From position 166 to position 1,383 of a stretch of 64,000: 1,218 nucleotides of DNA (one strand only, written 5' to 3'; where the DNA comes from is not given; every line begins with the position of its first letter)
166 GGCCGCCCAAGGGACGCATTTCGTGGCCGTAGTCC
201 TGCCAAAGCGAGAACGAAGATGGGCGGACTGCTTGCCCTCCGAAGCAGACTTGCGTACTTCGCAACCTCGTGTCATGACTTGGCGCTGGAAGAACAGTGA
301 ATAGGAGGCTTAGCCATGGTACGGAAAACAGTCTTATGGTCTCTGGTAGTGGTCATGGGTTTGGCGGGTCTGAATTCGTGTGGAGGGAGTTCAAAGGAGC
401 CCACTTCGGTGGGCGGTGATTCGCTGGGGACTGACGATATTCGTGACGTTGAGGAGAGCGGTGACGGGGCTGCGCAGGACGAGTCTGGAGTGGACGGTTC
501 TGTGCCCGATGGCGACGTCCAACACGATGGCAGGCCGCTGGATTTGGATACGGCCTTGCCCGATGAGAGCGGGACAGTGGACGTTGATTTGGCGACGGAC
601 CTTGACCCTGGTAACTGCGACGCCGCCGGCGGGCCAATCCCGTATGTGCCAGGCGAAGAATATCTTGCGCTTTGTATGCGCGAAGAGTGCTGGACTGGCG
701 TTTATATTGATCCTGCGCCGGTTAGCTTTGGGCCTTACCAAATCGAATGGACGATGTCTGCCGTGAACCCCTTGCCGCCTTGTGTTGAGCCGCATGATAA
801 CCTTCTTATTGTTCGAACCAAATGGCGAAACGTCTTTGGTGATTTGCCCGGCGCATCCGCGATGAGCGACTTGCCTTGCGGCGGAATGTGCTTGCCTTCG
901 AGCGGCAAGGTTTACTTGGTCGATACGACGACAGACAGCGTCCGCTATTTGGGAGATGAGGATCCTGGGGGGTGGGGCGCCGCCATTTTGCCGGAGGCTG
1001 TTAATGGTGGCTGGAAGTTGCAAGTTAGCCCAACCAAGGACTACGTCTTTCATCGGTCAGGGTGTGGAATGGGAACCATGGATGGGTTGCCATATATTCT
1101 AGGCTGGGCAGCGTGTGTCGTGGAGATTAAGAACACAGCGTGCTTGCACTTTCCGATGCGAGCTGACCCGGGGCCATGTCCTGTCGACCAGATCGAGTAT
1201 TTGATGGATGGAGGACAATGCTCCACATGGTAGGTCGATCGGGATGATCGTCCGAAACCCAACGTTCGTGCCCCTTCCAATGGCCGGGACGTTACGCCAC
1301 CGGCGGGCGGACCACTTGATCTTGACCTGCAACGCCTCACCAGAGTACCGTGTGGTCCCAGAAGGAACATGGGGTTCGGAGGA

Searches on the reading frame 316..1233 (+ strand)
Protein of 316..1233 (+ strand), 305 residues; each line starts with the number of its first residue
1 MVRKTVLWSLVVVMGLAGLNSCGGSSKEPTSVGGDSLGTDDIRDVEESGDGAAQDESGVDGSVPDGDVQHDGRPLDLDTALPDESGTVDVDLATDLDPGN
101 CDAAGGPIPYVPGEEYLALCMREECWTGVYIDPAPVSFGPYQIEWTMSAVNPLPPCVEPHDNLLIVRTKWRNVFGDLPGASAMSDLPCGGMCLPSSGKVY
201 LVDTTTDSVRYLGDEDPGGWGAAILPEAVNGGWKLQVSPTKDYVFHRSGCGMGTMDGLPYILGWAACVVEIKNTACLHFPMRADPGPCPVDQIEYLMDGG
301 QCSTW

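Call 11: find_encoding_contigs(protein=window:316-1233:+, flank=10000, max_places=2)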
Protein window:316-1233:+ (305 aa): 2 contigs read that carry it; 2 places shown.
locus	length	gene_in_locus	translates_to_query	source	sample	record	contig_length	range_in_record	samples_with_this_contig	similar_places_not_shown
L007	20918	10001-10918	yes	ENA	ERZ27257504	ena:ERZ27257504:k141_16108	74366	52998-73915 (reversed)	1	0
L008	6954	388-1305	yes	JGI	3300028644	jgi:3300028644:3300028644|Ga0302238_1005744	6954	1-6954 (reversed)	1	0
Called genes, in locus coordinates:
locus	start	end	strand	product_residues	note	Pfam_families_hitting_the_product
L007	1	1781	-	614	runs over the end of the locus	PF13600:DUF4140, PF13598:DUF4139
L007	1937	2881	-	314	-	PF00696:AA_kinase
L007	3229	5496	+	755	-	-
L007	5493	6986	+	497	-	PF01522:Polysacc_deac_1, PF10096:DUF2334 (weak)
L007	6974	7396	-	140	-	PF22636:FlK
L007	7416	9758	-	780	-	-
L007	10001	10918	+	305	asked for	-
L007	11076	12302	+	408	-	-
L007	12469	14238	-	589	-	PF01323:DSBA (faint), PF03227:GILT, PF13462:Thioredoxin_4 (faint)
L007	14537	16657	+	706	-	PF22544:HYDIN_VesB_CFA65-like_Ig (faint), PF22073:Cep192_D4 (faint)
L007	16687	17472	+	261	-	-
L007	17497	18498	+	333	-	PF00753:Lactamase_B, PF23023:Anti-Pycsar_Apyc1, PF12706:Lactamase_B_2 (weak)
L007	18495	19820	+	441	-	PF01743:PolyA_pol, PF12627:PolyA_pol_RNAbd, PF13735:tRNA_NucTran2_2 (weak)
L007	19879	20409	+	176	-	PF00265:TK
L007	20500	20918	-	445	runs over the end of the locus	PF01103:Omp85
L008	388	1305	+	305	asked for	-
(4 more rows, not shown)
